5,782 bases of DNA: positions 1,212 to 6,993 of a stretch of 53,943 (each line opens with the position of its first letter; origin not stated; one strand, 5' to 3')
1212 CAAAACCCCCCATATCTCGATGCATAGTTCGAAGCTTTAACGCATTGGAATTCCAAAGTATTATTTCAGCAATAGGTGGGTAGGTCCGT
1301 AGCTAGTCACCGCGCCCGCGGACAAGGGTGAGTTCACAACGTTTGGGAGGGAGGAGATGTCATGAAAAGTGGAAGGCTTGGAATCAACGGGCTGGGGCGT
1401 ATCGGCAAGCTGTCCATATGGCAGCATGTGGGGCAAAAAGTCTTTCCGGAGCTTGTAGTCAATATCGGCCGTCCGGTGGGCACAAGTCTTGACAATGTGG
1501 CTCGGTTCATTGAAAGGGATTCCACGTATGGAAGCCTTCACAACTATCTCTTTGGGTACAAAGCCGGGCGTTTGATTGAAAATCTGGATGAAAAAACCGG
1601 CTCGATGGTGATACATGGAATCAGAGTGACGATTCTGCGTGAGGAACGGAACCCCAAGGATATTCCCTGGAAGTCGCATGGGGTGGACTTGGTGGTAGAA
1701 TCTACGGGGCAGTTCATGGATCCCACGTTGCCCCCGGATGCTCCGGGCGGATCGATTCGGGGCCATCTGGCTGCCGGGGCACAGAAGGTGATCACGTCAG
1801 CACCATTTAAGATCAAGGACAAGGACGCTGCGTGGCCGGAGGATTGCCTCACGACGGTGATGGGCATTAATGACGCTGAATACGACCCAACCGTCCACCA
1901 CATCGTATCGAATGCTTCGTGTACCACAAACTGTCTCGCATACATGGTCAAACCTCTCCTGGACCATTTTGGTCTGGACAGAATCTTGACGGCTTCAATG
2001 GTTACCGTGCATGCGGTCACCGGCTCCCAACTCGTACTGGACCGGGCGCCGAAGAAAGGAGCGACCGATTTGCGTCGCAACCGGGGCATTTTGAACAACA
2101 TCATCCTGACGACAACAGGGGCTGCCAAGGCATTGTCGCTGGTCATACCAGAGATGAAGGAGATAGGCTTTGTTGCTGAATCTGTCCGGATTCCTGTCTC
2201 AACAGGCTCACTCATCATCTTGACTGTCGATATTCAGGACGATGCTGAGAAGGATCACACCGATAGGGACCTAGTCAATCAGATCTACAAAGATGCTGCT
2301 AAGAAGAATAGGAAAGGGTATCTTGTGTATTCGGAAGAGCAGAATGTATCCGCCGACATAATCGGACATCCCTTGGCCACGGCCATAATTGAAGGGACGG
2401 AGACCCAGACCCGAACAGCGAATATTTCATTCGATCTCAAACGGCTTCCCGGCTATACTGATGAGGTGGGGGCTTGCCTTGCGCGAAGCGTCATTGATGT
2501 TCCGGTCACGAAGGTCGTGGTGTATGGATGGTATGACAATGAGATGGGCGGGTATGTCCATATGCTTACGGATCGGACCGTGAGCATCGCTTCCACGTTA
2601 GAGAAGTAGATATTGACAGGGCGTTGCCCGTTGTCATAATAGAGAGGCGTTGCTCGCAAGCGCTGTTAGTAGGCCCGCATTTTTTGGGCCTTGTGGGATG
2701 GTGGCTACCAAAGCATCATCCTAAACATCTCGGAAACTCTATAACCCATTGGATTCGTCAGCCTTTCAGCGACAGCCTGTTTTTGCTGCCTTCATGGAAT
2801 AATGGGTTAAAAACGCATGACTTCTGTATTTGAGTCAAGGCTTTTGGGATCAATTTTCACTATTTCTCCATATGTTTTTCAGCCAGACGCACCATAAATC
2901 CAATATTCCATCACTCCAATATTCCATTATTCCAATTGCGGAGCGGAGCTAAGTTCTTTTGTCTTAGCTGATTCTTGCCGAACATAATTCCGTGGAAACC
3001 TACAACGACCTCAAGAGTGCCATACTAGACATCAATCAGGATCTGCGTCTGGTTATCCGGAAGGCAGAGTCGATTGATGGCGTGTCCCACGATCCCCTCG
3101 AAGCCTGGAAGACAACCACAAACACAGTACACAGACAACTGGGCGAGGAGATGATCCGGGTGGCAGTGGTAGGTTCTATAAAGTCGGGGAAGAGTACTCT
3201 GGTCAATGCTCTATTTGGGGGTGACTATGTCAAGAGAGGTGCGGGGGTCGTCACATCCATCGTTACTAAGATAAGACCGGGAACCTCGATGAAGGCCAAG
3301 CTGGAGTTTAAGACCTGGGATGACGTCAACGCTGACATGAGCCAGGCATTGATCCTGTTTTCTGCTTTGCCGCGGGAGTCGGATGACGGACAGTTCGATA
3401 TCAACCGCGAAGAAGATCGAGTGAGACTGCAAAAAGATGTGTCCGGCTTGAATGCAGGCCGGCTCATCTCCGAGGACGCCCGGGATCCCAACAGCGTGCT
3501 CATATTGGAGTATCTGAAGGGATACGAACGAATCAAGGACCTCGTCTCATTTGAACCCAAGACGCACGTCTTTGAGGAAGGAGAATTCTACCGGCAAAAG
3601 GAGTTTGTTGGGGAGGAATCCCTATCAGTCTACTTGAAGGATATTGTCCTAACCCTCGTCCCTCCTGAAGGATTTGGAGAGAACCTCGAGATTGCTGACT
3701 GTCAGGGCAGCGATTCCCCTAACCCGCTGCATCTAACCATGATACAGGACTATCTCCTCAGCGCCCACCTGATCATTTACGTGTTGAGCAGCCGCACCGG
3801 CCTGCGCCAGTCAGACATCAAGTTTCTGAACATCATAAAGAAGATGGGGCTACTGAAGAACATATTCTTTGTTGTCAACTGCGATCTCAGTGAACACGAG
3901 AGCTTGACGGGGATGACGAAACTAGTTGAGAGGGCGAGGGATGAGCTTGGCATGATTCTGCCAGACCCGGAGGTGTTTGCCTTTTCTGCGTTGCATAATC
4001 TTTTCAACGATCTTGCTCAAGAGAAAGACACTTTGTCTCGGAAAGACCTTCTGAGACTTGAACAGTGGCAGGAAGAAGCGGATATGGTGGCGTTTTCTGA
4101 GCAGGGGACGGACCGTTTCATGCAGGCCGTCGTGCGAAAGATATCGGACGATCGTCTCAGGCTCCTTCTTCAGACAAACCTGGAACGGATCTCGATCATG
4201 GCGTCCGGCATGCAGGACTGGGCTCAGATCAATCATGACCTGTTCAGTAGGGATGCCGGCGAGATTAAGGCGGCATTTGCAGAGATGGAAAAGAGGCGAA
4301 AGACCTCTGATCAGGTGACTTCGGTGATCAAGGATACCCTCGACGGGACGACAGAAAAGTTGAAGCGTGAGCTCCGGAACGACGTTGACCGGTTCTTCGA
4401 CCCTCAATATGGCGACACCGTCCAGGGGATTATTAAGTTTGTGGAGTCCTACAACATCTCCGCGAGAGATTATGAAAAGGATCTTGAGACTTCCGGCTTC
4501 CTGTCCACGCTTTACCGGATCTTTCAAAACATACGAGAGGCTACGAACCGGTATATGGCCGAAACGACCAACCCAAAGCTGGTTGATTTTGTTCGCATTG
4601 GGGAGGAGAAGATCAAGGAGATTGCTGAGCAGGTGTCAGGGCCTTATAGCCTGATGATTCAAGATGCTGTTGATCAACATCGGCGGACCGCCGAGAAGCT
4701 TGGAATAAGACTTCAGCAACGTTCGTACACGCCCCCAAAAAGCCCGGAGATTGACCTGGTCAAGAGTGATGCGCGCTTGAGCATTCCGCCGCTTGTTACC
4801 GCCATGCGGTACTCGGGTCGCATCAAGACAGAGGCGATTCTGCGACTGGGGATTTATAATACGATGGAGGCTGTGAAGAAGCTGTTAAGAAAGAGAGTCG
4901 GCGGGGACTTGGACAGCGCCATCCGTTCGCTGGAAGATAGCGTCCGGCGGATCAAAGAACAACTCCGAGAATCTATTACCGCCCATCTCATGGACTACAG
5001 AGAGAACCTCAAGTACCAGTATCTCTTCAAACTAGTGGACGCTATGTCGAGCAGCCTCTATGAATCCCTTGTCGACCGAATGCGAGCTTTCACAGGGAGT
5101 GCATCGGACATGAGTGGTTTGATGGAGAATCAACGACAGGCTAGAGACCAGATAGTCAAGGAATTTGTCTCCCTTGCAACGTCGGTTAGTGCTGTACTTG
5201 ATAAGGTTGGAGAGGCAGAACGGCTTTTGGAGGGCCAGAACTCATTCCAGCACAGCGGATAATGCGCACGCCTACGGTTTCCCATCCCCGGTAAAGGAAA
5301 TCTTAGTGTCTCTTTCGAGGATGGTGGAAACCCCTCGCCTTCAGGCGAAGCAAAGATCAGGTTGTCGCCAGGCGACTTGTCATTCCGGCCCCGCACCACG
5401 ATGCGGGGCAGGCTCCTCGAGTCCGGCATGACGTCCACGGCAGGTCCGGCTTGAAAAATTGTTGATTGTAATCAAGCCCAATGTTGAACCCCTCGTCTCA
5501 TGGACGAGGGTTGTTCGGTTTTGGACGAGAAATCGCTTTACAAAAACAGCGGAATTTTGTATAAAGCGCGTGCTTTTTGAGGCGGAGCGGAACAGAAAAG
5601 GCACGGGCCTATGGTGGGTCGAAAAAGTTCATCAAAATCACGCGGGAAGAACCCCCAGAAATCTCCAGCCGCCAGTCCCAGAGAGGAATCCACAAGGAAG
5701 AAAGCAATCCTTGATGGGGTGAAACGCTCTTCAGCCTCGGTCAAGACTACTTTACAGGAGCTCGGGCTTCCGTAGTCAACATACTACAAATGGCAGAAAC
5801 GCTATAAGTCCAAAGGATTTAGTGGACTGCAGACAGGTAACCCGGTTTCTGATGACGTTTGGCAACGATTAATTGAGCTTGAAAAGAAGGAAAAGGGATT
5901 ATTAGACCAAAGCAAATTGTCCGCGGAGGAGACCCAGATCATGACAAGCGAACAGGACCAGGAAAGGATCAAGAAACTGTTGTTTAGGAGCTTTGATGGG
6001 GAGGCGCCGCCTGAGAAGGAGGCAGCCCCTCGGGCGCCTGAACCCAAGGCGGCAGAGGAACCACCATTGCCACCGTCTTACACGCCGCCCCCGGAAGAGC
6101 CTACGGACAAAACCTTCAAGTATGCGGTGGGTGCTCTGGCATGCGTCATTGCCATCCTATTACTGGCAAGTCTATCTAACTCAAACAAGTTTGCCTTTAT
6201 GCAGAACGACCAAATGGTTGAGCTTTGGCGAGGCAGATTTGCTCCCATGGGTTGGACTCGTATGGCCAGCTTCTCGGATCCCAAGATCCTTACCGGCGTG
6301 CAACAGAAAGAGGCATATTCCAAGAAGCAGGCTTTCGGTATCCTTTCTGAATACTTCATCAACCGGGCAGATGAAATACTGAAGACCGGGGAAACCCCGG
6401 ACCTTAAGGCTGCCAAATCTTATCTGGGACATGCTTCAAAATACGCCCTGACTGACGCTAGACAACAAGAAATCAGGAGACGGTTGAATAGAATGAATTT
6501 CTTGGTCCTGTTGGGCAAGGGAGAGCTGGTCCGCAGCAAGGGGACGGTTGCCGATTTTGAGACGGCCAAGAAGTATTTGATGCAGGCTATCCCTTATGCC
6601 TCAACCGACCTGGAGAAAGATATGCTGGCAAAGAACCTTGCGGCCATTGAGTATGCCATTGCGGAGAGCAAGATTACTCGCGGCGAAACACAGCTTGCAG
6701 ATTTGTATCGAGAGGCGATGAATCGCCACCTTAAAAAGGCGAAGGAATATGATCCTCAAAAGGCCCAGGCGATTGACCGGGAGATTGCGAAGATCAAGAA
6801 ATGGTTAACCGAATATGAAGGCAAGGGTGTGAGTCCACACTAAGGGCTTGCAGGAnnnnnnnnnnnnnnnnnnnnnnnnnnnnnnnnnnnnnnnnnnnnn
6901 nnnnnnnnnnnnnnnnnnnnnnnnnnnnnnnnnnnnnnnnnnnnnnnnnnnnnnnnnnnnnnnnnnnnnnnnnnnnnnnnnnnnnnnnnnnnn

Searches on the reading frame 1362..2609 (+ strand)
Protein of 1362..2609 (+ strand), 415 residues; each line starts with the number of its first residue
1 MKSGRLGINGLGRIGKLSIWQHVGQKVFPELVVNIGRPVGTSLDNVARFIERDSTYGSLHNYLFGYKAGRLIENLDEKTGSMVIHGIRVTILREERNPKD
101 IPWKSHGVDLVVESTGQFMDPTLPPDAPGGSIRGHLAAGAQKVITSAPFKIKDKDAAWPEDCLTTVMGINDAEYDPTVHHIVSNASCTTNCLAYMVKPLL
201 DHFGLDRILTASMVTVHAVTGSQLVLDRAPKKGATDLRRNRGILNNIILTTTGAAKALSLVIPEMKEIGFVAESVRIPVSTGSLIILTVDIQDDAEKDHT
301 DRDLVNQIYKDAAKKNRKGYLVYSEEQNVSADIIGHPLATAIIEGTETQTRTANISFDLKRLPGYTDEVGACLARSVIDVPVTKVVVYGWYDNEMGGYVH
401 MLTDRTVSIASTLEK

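Call 50: search_protein_families(library=pfam, proteins=[window:1362-2609:+], max_evalue=0.0001)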
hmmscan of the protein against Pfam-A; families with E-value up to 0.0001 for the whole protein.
window:1362-2609:+ (415 aa): 2 families
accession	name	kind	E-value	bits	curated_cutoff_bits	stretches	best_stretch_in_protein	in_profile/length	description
PF02800.25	Gp_dh_C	-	2e-28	99.4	24.4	1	192-352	1-148/158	Glyceraldehyde 3-phosphate dehydrogenase, C-terminal domain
PF00044.30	Gp_dh_N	-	6.4e-18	65.3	31.7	1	5-120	2-100/101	Glyceraldehyde 3-phosphate dehydrogenase, NAD binding domain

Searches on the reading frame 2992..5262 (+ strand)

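Call 50: search_protein_families(library=pfam, proteins=[window:2992-5262:+], max_evalue=0.0001)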
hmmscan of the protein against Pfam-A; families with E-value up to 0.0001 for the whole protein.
window:2992-5262:+ (756 aa): 2 families
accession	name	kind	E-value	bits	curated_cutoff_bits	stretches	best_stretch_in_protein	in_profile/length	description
PF00350.29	Dynamin_N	-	1.7e-17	64.4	27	1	57-288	1-159/168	Dynamin family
PF01926.29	MMR_HSR1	-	2.9e-05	24.6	21.9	0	56-77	1-22/113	50S ribosome-binding GTPase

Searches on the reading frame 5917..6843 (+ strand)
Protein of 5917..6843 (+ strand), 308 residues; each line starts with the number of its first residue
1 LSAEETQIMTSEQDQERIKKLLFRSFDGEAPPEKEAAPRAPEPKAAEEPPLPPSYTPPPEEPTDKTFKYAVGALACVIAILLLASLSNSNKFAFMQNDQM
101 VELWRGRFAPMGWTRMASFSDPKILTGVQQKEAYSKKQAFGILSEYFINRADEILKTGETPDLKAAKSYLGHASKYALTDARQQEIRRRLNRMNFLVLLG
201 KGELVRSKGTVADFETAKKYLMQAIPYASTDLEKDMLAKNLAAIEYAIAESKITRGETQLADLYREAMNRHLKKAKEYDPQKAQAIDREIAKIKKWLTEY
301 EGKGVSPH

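Call 50: search_protein_families(library=pfam, proteins=[window:5917-6843:+], max_evalue=0.0001)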
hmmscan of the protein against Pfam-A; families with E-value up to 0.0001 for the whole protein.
window:5917-6843:+ (308 aa): 0 families

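Call 55: search_protein_families(library=pfam, proteins=[window:5917-6843:+], max_evalue=1)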
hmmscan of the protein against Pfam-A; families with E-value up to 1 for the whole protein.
window:5917-6843:+ (308 aa): 1 family
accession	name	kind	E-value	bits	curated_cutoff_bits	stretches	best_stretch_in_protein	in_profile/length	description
PF03645.18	Tctex-1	-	0.22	12.3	22.8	1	262-293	4-35/95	Tctex-1 family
